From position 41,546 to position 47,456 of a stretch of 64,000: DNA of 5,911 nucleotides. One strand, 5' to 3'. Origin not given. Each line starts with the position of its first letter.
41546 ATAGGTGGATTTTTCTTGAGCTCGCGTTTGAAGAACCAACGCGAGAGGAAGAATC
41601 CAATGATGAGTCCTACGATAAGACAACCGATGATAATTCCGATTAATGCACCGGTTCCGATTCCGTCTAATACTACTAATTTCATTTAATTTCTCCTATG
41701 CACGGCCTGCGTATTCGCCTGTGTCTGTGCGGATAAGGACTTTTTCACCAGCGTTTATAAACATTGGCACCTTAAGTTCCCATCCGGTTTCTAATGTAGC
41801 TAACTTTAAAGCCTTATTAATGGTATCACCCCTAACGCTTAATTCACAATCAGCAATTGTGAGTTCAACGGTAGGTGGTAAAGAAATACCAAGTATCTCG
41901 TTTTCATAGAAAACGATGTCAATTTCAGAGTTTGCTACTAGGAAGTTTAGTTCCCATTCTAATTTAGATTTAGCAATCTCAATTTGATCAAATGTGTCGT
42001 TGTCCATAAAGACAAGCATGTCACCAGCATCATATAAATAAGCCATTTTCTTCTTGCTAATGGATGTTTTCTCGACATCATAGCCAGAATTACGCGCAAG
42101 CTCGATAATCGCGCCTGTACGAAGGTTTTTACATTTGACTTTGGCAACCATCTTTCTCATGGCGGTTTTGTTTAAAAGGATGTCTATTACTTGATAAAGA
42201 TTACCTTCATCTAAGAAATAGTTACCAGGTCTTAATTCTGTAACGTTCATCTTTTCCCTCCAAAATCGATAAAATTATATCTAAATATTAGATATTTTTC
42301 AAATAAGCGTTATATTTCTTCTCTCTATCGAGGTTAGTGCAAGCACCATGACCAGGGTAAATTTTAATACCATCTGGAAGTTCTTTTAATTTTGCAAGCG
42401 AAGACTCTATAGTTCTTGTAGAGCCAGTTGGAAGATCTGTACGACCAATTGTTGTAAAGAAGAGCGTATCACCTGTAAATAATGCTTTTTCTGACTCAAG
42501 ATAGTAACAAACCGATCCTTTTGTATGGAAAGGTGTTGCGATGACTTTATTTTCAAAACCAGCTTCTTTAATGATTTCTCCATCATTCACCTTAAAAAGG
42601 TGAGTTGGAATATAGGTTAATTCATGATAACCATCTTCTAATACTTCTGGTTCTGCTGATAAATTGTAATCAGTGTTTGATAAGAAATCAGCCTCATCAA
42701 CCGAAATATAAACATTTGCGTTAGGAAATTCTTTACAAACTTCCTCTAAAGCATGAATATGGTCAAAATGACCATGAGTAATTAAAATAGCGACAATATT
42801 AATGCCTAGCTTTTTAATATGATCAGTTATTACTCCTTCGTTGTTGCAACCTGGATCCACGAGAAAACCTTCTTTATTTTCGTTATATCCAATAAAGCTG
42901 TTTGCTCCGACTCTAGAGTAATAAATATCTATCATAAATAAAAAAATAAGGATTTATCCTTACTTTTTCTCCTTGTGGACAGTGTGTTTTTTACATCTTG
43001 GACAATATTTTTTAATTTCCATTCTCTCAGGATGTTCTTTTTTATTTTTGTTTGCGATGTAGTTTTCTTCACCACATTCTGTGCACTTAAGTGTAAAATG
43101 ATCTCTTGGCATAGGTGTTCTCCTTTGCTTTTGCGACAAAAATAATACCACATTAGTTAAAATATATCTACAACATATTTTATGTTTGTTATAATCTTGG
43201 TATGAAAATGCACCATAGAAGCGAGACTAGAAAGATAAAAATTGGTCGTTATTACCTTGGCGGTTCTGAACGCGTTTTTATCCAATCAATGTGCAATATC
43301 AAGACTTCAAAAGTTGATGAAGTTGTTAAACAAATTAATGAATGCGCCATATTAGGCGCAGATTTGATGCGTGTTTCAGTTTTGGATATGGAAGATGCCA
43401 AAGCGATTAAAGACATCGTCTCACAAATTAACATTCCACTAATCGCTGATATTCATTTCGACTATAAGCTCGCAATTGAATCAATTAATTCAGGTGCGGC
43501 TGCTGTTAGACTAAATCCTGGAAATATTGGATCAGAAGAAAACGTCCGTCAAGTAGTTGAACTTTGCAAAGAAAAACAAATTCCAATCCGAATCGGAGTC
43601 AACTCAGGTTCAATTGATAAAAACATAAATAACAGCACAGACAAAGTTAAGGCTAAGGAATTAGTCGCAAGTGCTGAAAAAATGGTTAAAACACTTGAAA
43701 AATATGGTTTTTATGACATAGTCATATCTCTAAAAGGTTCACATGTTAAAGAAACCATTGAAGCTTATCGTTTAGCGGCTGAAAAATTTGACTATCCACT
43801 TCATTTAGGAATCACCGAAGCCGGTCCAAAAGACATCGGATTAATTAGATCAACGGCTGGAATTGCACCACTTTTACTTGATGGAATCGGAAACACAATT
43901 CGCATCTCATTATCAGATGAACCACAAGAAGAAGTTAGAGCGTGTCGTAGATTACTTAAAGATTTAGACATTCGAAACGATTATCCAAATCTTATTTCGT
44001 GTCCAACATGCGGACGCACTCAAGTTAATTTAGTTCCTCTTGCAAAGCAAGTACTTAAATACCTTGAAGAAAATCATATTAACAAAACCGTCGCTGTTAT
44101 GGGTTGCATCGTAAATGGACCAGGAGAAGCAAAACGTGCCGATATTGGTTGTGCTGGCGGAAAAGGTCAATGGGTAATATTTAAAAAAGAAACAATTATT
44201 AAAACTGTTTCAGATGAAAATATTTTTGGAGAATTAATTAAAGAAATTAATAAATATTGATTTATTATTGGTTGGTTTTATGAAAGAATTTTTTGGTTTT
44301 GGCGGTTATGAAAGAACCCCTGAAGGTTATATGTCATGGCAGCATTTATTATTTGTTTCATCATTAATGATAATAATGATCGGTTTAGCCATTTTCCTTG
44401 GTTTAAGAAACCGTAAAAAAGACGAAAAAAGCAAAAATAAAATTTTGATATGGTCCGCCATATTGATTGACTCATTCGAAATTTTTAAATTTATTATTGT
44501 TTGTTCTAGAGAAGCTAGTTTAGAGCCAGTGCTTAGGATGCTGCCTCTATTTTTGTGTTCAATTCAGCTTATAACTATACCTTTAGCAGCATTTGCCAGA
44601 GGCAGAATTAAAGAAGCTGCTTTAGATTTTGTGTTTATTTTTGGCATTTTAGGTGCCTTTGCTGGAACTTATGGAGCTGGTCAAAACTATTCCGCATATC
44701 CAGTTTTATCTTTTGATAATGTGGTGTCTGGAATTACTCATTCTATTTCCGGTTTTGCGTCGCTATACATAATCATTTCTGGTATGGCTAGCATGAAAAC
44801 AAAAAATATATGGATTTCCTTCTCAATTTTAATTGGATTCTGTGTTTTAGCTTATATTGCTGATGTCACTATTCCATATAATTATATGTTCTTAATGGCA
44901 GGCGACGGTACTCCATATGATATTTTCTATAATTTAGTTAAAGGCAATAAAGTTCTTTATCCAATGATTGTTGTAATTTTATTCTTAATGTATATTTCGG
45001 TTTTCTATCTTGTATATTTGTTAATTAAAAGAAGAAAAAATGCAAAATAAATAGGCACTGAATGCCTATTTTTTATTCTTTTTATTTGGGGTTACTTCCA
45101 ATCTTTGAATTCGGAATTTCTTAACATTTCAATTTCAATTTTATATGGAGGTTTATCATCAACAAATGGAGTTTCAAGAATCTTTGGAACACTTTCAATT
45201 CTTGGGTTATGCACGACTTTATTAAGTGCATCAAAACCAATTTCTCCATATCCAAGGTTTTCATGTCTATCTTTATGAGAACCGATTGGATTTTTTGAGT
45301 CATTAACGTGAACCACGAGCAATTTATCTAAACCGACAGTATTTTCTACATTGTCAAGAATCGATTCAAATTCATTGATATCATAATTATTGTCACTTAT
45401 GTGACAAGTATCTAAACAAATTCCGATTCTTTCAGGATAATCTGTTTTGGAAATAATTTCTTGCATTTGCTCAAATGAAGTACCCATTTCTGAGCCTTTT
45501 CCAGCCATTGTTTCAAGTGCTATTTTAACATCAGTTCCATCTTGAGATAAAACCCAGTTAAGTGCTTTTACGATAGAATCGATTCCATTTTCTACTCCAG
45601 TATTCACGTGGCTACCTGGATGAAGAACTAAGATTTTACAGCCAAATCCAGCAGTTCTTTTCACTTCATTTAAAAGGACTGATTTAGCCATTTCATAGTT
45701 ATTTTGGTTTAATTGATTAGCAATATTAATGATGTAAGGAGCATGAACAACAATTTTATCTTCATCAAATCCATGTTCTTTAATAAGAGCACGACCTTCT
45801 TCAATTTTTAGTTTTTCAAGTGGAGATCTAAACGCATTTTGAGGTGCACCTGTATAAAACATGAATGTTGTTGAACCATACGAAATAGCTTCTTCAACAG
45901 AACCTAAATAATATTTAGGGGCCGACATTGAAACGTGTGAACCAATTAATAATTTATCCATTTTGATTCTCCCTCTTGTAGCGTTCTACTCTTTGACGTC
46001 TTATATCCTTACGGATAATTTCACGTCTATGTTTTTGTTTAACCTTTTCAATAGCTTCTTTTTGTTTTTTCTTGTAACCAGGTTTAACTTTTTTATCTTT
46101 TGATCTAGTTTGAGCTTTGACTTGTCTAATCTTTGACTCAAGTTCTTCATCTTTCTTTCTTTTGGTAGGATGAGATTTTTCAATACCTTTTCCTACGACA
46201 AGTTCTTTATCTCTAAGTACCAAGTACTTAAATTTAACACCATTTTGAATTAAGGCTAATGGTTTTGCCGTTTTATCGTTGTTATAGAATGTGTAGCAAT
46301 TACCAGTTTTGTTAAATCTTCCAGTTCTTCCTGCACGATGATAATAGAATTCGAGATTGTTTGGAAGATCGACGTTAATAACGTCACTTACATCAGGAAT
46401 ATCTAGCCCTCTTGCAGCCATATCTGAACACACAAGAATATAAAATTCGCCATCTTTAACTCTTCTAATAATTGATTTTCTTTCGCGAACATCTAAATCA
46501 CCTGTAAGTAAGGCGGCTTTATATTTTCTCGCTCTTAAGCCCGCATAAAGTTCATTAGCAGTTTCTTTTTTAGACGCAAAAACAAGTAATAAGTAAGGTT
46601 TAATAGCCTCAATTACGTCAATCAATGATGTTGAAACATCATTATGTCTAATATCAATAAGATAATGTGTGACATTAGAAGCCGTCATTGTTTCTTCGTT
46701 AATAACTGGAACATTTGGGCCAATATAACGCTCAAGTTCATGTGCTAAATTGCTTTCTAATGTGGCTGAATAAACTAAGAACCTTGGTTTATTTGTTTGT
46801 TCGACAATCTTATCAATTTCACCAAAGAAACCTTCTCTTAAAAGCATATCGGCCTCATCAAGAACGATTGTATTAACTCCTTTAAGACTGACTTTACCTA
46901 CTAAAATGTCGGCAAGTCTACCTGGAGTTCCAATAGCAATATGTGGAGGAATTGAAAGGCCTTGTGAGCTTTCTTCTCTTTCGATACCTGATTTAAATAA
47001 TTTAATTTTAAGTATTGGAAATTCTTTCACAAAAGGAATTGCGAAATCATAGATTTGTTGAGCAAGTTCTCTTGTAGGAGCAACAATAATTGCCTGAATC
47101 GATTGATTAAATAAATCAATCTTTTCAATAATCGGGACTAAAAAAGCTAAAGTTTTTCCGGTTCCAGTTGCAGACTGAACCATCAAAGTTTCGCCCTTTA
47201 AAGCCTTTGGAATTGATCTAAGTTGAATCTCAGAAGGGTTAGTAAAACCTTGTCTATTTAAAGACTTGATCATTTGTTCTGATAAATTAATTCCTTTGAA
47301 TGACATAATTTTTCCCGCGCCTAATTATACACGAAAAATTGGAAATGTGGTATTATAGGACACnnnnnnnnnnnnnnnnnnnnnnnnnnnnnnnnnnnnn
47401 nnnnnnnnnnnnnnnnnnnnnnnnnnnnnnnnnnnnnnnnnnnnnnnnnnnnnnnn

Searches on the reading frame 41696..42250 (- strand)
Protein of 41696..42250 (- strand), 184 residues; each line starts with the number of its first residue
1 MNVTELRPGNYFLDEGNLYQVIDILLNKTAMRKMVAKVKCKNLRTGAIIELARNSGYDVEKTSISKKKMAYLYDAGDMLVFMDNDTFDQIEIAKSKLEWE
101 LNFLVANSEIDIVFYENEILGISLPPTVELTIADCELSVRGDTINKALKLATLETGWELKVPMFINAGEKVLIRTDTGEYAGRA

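Call 74: search_protein_families(library=pfam, proteins=[window:41696-42250:-], max_evalue=0.00001)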
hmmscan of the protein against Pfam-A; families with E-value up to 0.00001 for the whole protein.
window:41696-42250:- (184 aa): 3 families
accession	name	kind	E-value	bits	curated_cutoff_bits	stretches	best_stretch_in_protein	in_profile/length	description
PF09285.17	Elong-fact-P_C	-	1.3e-20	73.3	25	1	128-183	1-56/56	Elongation factor P, C-terminal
PF01132.26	EFP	-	8.1e-19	67.8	27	1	67-119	1-53/54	Elongation factor P (EF-P) OB domain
PF08207.18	EFP_N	-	1.5e-10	41.3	23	1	3-55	2-54/58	Elongation factor P (EF-P) KOW-like domain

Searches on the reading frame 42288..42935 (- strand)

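Call 74: search_protein_families(library=pfam, proteins=[window:42288-42935:-], max_evalue=0.00001)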
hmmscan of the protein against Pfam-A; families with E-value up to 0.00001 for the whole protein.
window:42288-42935:- (215 aa): 2 families
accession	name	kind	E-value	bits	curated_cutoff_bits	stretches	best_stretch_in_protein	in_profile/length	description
PF00753.33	Lactamase_B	-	2.1e-28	100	22.7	1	19-196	13-196/196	Metallo-beta-lactamase superfamily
PF19583.5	ODP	-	8.4e-07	29.5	27.2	1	11-157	3-136/194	ODP family beta lactamase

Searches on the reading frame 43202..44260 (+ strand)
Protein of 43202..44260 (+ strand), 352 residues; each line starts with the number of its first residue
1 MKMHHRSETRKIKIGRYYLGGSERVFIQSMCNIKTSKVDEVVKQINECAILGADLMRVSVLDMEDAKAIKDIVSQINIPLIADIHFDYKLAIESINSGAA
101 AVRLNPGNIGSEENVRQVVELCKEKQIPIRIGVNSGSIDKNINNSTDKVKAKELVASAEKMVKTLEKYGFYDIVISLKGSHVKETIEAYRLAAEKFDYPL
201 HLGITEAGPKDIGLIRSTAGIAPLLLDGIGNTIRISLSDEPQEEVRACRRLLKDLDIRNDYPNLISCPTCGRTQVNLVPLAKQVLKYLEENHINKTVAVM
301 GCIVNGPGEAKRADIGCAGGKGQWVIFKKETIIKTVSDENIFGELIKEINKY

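Call 74: search_protein_families(library=pfam, proteins=[window:43202-44260:+], max_evalue=0.00001)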
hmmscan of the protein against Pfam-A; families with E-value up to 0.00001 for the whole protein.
window:43202-44260:+ (352 aa): 1 family
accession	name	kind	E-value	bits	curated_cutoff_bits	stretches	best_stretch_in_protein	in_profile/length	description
PF04551.19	GcpE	-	4.3e-135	450.6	32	1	9-351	1-343/343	GcpE protein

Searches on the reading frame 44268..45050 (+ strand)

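Call 74: search_protein_families(library=pfam, proteins=[window:44268-45050:+], max_evalue=0.00001)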
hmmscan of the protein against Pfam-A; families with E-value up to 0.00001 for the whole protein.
window:44268-45050:+ (260 aa): 1 family
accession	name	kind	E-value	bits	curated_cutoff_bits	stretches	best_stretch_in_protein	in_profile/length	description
PF14808.11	TMEM164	-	4.2e-18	66.1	25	1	21-242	1-212/217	TMEM164 family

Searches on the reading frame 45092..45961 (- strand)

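Call 74: search_protein_families(library=pfam, proteins=[window:45092-45961:-], max_evalue=0.00001)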
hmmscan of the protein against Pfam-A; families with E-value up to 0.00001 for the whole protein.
window:45092-45961:- (289 aa): 1 family
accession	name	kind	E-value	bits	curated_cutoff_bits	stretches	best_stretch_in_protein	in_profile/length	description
PF01261.30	AP_endonuc_2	-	1.5e-51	176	31.1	1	23-282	2-248/249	Xylose isomerase-like TIM barrel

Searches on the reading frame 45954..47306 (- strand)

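Call 74: search_protein_families(library=pfam, proteins=[window:45954-47306:-], max_evalue=0.00001)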
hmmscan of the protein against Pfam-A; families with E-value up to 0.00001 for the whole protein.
window:45954-47306:- (450 aa): 3 families
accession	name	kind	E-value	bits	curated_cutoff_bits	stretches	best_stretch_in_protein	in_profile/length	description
PF00270.35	DEAD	-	5e-38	130.9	26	1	26-187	2-164/167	DEAD/DEAH box helicase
PF00271.37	Helicase_C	-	2.4e-25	89.4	23.5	1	228-332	6-110/110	Helicase conserved C-terminal domain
PF04851.21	ResIII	-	3.1e-06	27.6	22.5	1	37-183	22-162/164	Type III restriction enzyme, res subunit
